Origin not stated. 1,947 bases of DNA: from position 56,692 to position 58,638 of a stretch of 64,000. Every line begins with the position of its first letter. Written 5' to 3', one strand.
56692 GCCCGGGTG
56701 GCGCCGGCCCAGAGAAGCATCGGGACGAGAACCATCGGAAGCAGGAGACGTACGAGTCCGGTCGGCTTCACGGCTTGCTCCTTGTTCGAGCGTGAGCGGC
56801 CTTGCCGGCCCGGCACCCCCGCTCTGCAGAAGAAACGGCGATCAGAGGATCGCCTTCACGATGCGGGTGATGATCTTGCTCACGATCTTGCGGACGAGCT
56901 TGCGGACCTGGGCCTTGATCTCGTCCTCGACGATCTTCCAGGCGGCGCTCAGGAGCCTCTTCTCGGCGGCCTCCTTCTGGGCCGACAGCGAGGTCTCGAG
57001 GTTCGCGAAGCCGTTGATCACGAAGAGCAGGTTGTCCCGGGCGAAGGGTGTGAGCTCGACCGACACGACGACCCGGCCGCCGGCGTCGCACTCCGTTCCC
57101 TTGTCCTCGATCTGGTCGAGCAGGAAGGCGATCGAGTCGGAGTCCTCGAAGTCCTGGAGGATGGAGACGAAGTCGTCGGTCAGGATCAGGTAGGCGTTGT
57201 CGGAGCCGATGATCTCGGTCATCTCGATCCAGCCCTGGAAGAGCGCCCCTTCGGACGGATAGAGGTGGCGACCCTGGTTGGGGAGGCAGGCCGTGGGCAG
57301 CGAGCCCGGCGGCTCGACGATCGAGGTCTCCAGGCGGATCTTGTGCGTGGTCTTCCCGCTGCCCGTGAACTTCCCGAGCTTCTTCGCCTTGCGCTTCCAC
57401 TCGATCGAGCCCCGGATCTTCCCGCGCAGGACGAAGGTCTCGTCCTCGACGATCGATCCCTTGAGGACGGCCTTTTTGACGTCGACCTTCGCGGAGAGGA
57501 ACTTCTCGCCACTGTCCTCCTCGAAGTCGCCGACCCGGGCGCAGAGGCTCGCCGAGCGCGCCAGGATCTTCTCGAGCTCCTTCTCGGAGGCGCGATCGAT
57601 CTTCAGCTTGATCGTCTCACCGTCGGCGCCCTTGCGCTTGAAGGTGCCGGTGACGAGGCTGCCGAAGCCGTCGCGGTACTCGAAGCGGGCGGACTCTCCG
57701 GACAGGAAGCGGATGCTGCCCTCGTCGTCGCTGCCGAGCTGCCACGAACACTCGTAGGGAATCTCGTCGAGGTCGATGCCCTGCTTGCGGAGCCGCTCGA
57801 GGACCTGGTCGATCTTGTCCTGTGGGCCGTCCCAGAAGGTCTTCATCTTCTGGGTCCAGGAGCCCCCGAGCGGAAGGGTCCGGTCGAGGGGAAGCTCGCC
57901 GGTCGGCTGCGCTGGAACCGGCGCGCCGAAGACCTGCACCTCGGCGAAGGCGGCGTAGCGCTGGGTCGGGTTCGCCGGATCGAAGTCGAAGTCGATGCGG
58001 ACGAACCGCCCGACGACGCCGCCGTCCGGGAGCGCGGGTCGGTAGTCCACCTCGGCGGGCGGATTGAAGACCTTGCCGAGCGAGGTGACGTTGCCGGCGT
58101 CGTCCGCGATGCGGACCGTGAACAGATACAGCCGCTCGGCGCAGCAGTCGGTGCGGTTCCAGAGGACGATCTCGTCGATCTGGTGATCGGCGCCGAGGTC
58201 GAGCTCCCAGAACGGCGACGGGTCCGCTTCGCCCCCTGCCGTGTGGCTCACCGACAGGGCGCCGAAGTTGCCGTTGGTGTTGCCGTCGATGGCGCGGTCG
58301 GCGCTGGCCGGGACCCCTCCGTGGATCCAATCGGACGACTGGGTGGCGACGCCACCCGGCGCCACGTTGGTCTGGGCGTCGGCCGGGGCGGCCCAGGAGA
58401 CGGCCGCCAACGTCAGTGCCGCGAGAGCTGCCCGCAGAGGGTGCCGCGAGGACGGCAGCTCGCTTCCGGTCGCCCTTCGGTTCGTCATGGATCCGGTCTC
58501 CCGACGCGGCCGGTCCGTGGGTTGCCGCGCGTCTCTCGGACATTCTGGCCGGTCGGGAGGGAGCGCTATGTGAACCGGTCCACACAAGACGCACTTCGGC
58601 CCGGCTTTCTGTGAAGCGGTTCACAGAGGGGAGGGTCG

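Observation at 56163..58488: Secreted F-type-lectin protein with a cationic amphipathic C-terminal helix, plus a small paralogous secreted partner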

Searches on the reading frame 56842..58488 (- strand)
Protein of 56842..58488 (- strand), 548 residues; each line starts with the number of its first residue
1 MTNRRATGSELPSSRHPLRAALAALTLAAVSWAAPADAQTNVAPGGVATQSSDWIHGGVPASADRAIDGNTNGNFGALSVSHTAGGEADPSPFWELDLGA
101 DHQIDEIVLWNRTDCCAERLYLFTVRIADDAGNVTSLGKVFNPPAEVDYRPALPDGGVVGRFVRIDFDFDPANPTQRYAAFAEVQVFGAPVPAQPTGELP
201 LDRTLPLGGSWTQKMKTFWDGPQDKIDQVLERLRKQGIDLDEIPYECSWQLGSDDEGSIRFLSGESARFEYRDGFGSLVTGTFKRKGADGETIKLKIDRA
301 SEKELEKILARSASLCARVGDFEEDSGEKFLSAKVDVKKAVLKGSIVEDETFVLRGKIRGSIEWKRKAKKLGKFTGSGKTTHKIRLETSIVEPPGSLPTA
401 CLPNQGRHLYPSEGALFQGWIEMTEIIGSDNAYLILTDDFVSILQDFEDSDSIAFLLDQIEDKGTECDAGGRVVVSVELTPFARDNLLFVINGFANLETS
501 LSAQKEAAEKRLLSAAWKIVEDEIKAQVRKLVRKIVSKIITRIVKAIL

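Call 3: search_protein_families(library=pfam, proteins=[window:56842-58488:-], max_evalue=1)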
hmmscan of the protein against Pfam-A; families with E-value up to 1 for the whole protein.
window:56842-58488:- (548 aa): 2 families
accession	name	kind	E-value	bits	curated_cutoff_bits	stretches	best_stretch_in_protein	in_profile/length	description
PF22633.2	F5_F8_type_C_2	-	2.8e-15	57.1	27.8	1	65-165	1-91/91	NedA-like, galactose-binding domain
PF00754.31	F5_F8_type_C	-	7e-09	36.3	28.2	1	48-168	2-113/127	F5/8 type C domain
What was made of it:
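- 57919..58374 (-): F-type lectin domain, aa 39-190. Carries His82, Arg112, Asp114, Arg119, Cys115-Cys116 and the AIDGN calcium motif. Pfam hit (call 3).
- Checked: Pfam F5_F8_type_C_2, E=2.8e-15, aa 65-165 (call 3).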

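Call 4: search_protein_families(library=ncbifam, proteins=[window:56842-58488:-], max_evalue=1)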
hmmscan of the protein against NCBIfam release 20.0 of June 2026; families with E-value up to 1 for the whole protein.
window:56842-58488:- (548 aa): 1 family
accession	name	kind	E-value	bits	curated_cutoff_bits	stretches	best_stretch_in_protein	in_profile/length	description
NF052262.1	retropep_RloA1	exception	0.0015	18.2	280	1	282-334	62-114/178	retropepsin-like aspartic peptidase RloA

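Call 5: search_solved_structures(query=window:56842-58488:-, max_evalue=1, show_alignments=2)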
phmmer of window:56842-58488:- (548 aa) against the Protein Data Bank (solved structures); distinct sequences matched with E-value up to 1: 19.
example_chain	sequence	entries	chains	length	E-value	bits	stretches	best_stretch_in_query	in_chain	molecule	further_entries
3cqo_A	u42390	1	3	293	4e-19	71.5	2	40-189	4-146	FBP32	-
2j1r_A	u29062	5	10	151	1.6e-10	43.1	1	37-141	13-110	FUCOLECTIN-RELATED PROTEIN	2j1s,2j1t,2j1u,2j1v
1k12_A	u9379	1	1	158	4.6e-10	41.6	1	38-128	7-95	LECTIN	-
2j22_A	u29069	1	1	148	1.6e-09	39.8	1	64-130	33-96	FUCOLECTIN-RELATED PROTEIN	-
4gwi_A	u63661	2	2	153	4e-09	38.5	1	40-133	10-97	Platelet aggregation factor Sm-hPAF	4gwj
3le0_A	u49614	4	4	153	2e-08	36.2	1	40-133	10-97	Platelet aggregation factor Sm-hPAF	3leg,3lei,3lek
9g58_A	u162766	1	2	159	0.015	16.8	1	282-345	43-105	Putative ATP-dependent zinc protease domain-containing protein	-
6bux_A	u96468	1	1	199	0.17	13.4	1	74-124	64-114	Apolipoprotein B mRNA editing enzyme catalytic subunit 3G catalytic domain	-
6wma_A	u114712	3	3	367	0.42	12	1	75-123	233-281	APOLIPOPROTEIN B MRNA EDITING ENZYME, CATALYTIC PEPTIDE- LIKE 3G | APOLIPOPROTEIN B MRNA EDITING ENZYME, CATALYTIC PEPTIDE-3 LIKE 3G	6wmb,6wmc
6k3j_A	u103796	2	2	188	0.51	11.8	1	86-124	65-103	DNA dC->dU-editing enzyme APOBEC-3G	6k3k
3e1u_A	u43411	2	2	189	0.51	11.8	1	86-124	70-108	DNA dC->dU-editing enzyme APOBEC-3G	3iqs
2kbo_A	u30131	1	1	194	0.54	11.7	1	86-124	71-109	DNA dC->dU-editing enzyme APOBEC-3G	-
4row_A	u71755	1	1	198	0.56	11.6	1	86-124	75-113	DNA dC->dU-editing enzyme APOBEC-3G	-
4rov_A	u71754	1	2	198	0.56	11.6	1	86-124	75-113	DNA dC->dU-editing enzyme APOBEC-3G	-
7uxd_A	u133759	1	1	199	0.57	11.6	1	78-124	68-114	DNA dC->dU-editing enzyme APOBEC-3G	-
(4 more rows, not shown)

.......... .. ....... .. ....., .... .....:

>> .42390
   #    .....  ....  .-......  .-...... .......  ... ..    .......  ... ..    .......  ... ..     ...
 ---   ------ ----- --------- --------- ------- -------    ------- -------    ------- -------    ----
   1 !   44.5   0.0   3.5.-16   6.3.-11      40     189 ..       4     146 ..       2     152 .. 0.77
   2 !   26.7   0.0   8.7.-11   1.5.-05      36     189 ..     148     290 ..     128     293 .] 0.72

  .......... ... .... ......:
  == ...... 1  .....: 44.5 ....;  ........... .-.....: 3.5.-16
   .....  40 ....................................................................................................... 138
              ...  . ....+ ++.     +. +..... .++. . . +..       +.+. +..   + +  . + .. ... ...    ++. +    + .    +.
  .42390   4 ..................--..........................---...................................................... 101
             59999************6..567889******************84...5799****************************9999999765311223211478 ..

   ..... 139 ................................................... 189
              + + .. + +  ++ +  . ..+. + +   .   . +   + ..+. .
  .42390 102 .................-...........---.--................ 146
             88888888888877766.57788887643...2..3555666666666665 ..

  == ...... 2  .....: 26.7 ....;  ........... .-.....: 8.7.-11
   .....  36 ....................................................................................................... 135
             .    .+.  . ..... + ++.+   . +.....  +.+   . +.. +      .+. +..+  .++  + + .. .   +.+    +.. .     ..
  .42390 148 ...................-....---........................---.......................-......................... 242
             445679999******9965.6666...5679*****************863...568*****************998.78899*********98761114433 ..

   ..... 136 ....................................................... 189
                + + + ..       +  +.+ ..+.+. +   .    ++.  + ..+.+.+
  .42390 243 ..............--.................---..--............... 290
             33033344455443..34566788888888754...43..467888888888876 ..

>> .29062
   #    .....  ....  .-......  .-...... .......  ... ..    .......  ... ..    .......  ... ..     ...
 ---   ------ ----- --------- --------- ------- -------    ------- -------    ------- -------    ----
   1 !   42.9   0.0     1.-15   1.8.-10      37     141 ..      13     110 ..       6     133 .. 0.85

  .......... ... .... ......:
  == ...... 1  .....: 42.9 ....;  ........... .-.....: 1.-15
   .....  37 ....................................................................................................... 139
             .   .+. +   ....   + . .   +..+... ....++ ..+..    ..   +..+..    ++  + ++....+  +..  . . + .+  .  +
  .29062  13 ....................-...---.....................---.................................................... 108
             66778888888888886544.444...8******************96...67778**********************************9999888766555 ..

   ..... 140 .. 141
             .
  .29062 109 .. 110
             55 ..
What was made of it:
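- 57919..58374 (-): PDB phmmer alignments to FBP32, SpX-1, AAA and lectinolysin (call 5).
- Checked: PDB phmmer hits to FBP32 (4e-19), SpX-1, eel agglutinin and the lectinolysin lectin domain (call 5).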

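Call 7: find_homologous_proteins(query=window:56842-58488:-)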
Query window:56842-58488:- (548 aa): 39 proteins with E <= 0.001 among 8000 candidates.
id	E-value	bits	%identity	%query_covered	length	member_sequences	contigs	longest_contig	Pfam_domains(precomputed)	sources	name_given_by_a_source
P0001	0.0e+0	1238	100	100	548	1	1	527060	PF00754.32,PF22633.4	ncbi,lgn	ncbi:MAG: discoidin domain-containing protein [Myxococcota bacterium]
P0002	1.9e-204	698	58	100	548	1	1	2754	PF00754.32,PF22633.4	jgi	jgi:hypothetical protein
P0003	1.3e-202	692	58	99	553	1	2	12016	PF00754.32,PF22633.4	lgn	-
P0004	1.6e-171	589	54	96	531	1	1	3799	PF00754.32,PF22633.4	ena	-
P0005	1.5e-126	441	47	85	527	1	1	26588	PF00754.32,PF22633.4,PF24135.2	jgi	-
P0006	5.2e-125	436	41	98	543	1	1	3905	PF00754.32,PF22633.4,PF24135.2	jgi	jgi:hypothetical protein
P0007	5.6e-75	271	38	33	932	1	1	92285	PF07679.23,PF00754.32,PF13927.13,PF22633.4,PF24135.2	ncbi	-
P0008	5.8e-68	248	45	28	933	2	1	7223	PF00754.32,PF22633.4,PF24135.2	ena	-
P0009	1.4e-64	237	36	41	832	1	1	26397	PF00413.31,PF00754.32,PF22633.4,PF01400.32,PF24135.2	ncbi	-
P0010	5.7e-52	195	48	27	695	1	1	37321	PF07679.23,PF00754.32,PF13927.13,PF22633.4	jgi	jgi:hypothetical protein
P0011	6.4e-51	191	42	28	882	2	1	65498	PF13582.13,PF01421.26,PF00754.32,PF13688.13,PF22633.4,PF13574.13,PF24135.2,PF13583.12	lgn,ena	-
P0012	4.7e-48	182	42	28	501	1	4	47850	PF00754.32,PF22633.4,PF24135.2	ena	-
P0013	6.1e-45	172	40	27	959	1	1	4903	PF07679.23,PF00754.32,PF13927.13,PF22633.4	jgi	-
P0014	6.2e-44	168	38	32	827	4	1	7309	PF00754.32,PF22633.4,PF24135.2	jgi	jgi:F5/8 type C domain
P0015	3.5e-43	166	38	28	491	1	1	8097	PF00754.32,PF22633.4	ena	-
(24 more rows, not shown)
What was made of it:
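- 56842..58488 (-): Gene for the 548-aa secreted F-type-lectin protein (stop codon 56842-56844). Identical to NCBI 'MAG: discoidin domain-containing protein [Myxococcota bacterium]' (call 7).
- Closest known: F-type lectin domains used as carbohydrate-binding modules. Same: In related database proteins the same lectin domain sits on fucosidases, peptidases and lyases (call 7).
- In the wider database this lectin domain is typically attached to effector or enzyme domains such as metallopeptidases, fucosidases and lyases (call 7).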

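Call 10: find_encoding_contigs(protein=P0005, flank=6000, max_places=3)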
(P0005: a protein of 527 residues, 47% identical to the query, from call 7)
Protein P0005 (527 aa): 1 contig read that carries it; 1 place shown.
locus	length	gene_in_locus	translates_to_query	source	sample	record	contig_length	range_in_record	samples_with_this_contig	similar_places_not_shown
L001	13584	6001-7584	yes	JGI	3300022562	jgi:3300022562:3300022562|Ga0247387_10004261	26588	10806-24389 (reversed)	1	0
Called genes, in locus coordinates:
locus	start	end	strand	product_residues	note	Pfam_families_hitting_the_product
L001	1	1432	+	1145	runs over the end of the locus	PF05567:T4P_PilY1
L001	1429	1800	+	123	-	-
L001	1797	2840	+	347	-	PF17963:Big_9 (faint), PF05345:He_PIG (faint)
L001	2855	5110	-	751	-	PF07695:7TMR-DISM_7TM, PF00211:Guanylate_cyc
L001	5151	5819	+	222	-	PF00027:cNMP_binding, PF13545:HTH_Crp_2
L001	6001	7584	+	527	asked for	PF00754:F5_F8_type_C, PF24135:DUF7402 (weak), PF22633:F5_F8_type_C_2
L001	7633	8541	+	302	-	-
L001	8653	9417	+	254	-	PF00149:Metallophos, PF12850:Metallophos_2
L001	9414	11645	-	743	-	PF02771:Acyl-CoA_dh_N, PF00441:Acyl-CoA_dh_1, PF08028:Acyl-CoA_dh_2, PF02771:Acyl-CoA_dh_N, PF02770:Acyl-CoA_dh_M, PF00441:Acyl-CoA_dh_1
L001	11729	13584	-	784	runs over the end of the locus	PF02515:CoA_transf_3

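Call 11: find_encoding_contigs(protein=P0003, flank=6000, max_places=3)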
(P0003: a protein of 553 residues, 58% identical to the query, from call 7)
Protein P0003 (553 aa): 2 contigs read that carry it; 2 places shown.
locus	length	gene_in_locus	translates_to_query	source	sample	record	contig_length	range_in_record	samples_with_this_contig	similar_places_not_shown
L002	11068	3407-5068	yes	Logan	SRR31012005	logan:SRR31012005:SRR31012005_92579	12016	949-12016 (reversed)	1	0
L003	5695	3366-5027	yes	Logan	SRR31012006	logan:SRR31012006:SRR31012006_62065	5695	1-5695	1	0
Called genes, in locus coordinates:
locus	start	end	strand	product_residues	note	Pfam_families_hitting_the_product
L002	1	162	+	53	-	?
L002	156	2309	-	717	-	PF07695:7TMR-DISM_7TM, PF00211:Guanylate_cyc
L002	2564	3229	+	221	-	PF00027:cNMP_binding, PF13545:HTH_Crp_2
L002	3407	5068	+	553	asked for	PF00754:F5_F8_type_C, PF22633:F5_F8_type_C_2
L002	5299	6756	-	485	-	PF18313:TLP1_add_C (weak)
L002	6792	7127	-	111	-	PF00034:Cytochrom_C, PF13442:Cytochrome_CBB3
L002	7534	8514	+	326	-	PF14537:Cytochrom_c3_2 (faint), PF14522:Cytochrome_C7 (faint), PF22113:Mtrc-MtrF_II-IV_dom (faint), PF22678:Cytochrom_c_NrfB-like (weak), PF09699:Paired_CXXCH_1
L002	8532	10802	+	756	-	PF11854:MtrB_PioB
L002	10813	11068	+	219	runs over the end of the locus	PF03264:Cytochrom_NNT (faint), PF14522:Cytochrome_C7 (faint), PF14537:Cytochrom_c3_2 (faint)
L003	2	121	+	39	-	?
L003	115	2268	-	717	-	PF07695:7TMR-DISM_7TM, PF00211:Guanylate_cyc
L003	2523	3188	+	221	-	PF00027:cNMP_binding, PF13545:HTH_Crp_2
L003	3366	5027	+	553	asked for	PF00754:F5_F8_type_C, PF22633:F5_F8_type_C_2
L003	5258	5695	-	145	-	?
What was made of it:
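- One lineage keeps the lectin but has lost the partner (call 11).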

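Call 21: predict_structure(alignment_id=A1)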
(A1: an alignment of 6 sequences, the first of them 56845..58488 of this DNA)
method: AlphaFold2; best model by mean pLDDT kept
length: 548 residues; sequences in the alignment: 6
mean_pLDDT: 59.4   pTM: 0.40
mean pLDDT of the five models: 59.4, 57.2, 55.1, 53.8, 53.2
residues with pLDDT >= 90: 62; 70-90: 147; 50-70: 104; < 50: 235
segments of 3 or more residues with pLDDT < 50: 1-79, 82-89, 113-118, 176-182, 193-196, 320-325, 393-456, 462-509, 511-515, 544-548
pLDDT, mean of each block of 10 residues (from residue 1): 26 34 38 26 34 30 41 43 47 66 72 46 76 72 59 77 72 50 59 54 85 87 82 86 83 78 80 91 76 88 92 76 56 89 85 93 85 85 89 36 26 27 30 38 43 46 36 35 40 41 46 50 56 57 47
secondary structure, 60 per line:
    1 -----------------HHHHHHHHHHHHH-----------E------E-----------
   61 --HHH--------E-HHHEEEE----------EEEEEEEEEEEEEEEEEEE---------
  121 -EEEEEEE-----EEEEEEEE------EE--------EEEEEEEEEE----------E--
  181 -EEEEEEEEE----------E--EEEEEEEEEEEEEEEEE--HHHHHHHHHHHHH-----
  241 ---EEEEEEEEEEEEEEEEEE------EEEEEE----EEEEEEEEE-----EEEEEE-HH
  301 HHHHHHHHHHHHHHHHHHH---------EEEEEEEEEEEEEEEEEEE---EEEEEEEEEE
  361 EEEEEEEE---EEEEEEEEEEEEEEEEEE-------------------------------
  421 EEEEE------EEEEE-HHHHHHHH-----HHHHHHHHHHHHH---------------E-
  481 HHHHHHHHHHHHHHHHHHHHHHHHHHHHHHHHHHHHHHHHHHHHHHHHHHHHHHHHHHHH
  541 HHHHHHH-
elements in order: H18-30 E79-82 E93-111 E122-128 E134-141 E158-167 E182-190 E204-220 H223-235 E244-261 E268-273 E278-286 E292-297 H299-319 E329-347 E351-368 E372-389 E421-425 E432-436 H438-445 H451-463 H481-547
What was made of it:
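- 56845..57312 (-): C-terminal module (CTD), aa 393-548. It contains Cys401...Cys467, QGxHxYP, GSD and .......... motifs, then helices. It is shared with proteins that have other N-terminal domains. AF2 confidence is low (call 21).
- On Cationic amphipathic (antimicrobial-type) helix: AF2 predicts a helix, but at pLDDT 47-57 (call 21).
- The CTD and tail are modelled at low confidence, pLDDT below 60 (call 21). AF2 draws one long helix, aa 481-547, continuous with the CTD (call 21).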

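Call 37: fold_search(model_id=the predicted structure, library=pdb)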
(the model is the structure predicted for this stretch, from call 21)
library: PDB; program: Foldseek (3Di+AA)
matches with E <= 10: 1320; with E <= 0.001: 33
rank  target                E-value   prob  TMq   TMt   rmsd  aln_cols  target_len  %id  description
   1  1gof                  7.1e-05  0.99  0.16  0.14  25.6       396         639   10  NOVEL THIOETHER BOND REVEALED BY A 1.7 ANGSTROMS CRYSTAL STRUCTURE OF GALACTOSE OXIDASE (released 1994-01-31)
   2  2j22                  7.9e-05  1.00  0.15  0.49   7.1       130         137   23  Structure of a Streptococcus pneumoniae fucose binding module, SpX-3 (released 2006-09-06)
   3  2j1t_A                1.3e-04  1.00  0.15  0.50   9.2       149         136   21  Structure of a Streptococcus pneumoniae fucose binding module in complex with the Lewis Y antigen (released 2006-09-06)
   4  1k3i                  1.6e-04  0.98  0.16  0.14  25.4       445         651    8  Crystal Structure of the Precursor of Galactose Oxidase (released 2001-11-07)
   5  2eid                  1.6e-04  0.97  0.15  0.14  24.9       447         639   10  Galactose Oxidase W290G mutant (released 2007-04-24)
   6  3cqo_A                1.7e-04  1.00  0.16  0.27  20.1       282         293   16  Crystal structure of a f-lectin (fucolectin) from morone saxatilis (striped bass) serum (released 2009-04-28)
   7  6xlt                  1.7e-04  0.98  0.16  0.14  25.5       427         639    9  The 1.48 Angstrom crystal structure of evolved galactose oxidase variant A3.E7 (released 2021-02-03)
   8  8tx6                  1.7e-04  0.97  0.15  0.13  26.4       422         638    9  Crystal structure of an engineered variant of galactose oxidase, GOaseRd7BB, from Fusarium graminearum (released 2024-07-03)
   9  2wq8                  1.9e-04  0.98  0.15  0.14  25.1       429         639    9  Glycan labelling using engineered variants of galactose oxidase obtained by directed evolution (released 2010-09-01)
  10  6xlr                  2.0e-04  0.98  0.16  0.14  25.9       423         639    9  The 1.23 Angstrom crystal structure of galactose oxidase variant with genetically incorporated Cl2-Tyr272 (released 2021-02-03)
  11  2kd7_MODEL_1_A        2.1e-04  1.00  0.15  0.45   9.3       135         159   16  Solution NMR structure of F5/8 type C-terminal domain of a putative chitobiase from Bacteroides thetaiotaomicr (released 2009-02-03)
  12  2j1r_A                2.1e-04  1.00  0.14  0.46   9.5       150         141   21  Structure of a Streptococcus pneumoniae fucose binding module (released 2006-09-06)
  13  1t2x                  2.1e-04  0.96  0.16  0.14  24.9       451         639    9  Glactose oxidase C383S mutant identified by directed evolution (released 2004-05-18)
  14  9g8h_A                2.2e-04  0.98  0.17  0.15  22.8       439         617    9  Crystal structure of a galactose oxidase in complex with galactose (released 2025-08-06)
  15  9neh                  2.2e-04  0.97  0.15  0.13  25.9       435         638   10  The 1.48 Angstrom crystal structure of galactose oxidase variant with genetically incorporated Cl2-Tyr495 (released 2026-03-11)
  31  1k12                  7.6e-04  1.00  0.15  0.43   7.6       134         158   23  Fucose Binding lectin (released 2002-07-31)
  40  3lek_A                1.7e-03  1.00  0.16  0.53   7.1       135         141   18  Lectin Domain of Lectinolysin complexed with Lewis B Antigen (released 2010-12-29)
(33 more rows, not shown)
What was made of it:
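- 57919..58374 (-): Foldseek hits 2j22, 2j1t, 1k12 and 3lek (call 37).
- Closest known: Lectinolysin. Same: That lectin domain is a direct sequence and fold hit (calls 5, 37).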

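Call 70: search_protein_families(library=padloc, proteins=[window:56845-58488:-], max_evalue=1)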
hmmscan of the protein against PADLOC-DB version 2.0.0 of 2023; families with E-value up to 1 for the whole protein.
window:56845-58488:- (548 aa): 0 families
